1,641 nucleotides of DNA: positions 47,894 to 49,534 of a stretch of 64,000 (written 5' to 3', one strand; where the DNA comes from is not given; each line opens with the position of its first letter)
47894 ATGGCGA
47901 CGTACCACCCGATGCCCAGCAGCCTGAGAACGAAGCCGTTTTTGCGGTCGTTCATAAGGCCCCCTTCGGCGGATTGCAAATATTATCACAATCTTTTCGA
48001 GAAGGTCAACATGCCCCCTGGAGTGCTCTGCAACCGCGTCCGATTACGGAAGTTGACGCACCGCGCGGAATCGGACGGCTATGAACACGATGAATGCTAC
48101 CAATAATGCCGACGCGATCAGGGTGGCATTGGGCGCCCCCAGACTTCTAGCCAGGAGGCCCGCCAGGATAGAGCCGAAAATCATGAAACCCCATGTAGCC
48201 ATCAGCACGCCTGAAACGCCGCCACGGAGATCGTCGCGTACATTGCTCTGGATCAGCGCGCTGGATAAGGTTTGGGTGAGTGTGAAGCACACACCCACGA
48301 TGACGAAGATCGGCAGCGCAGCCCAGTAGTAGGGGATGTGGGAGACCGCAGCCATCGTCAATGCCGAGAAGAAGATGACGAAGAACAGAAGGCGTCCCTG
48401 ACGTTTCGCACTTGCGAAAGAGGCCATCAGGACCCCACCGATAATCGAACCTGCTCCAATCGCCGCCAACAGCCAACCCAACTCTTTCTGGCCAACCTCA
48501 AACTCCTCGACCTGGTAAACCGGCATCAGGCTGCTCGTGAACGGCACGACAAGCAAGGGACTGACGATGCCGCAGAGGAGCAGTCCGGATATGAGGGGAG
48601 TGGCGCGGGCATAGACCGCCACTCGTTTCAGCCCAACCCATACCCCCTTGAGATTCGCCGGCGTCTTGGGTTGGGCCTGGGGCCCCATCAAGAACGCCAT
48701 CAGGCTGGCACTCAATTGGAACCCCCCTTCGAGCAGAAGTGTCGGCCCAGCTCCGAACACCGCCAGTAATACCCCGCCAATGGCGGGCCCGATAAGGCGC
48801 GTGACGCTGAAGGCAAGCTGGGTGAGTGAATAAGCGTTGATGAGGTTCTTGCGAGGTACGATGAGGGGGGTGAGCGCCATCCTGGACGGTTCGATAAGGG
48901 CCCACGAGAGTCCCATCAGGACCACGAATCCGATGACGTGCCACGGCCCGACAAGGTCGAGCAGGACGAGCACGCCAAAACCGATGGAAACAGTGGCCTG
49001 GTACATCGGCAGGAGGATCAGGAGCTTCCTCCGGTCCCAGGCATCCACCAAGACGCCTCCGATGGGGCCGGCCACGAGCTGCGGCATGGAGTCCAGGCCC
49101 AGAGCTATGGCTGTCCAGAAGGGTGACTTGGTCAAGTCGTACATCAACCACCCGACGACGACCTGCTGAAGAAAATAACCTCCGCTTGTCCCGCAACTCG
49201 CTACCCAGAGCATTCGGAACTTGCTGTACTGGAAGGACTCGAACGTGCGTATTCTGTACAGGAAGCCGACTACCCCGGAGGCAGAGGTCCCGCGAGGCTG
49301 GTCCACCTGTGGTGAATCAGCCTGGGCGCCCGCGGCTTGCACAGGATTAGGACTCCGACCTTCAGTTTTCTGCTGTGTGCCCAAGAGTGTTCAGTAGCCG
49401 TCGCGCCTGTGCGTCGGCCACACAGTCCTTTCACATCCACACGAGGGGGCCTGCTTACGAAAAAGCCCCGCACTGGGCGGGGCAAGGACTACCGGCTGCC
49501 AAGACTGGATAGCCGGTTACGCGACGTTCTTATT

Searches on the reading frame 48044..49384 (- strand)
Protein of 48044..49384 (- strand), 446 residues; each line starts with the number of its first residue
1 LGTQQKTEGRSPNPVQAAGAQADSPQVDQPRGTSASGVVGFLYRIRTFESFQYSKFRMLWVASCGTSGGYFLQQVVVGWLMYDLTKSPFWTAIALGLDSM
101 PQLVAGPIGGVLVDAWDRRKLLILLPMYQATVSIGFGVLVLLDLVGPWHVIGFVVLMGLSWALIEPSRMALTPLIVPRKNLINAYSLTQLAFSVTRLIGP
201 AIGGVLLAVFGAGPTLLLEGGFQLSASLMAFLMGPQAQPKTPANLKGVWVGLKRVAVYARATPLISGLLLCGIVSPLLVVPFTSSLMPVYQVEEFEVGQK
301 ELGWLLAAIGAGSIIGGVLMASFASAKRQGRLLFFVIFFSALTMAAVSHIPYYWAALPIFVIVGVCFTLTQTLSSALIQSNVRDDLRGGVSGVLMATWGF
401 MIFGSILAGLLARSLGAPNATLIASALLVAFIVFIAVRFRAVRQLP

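Call 57: search_protein_families(library=pfam, proteins=[window:48044-49384:-], max_evalue=0.00001)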
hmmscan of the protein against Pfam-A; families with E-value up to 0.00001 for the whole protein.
window:48044-49384:- (446 aa): 2 families
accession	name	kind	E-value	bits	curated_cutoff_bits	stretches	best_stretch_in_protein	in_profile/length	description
PF05977.19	MFS_3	-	6.2e-47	160.6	27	1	47-441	3-397/524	Transmembrane secretion effector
PF07690.21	MFS_1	-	4.9e-28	98.5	33.4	1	59-402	1-343/347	Major Facilitator Superfamily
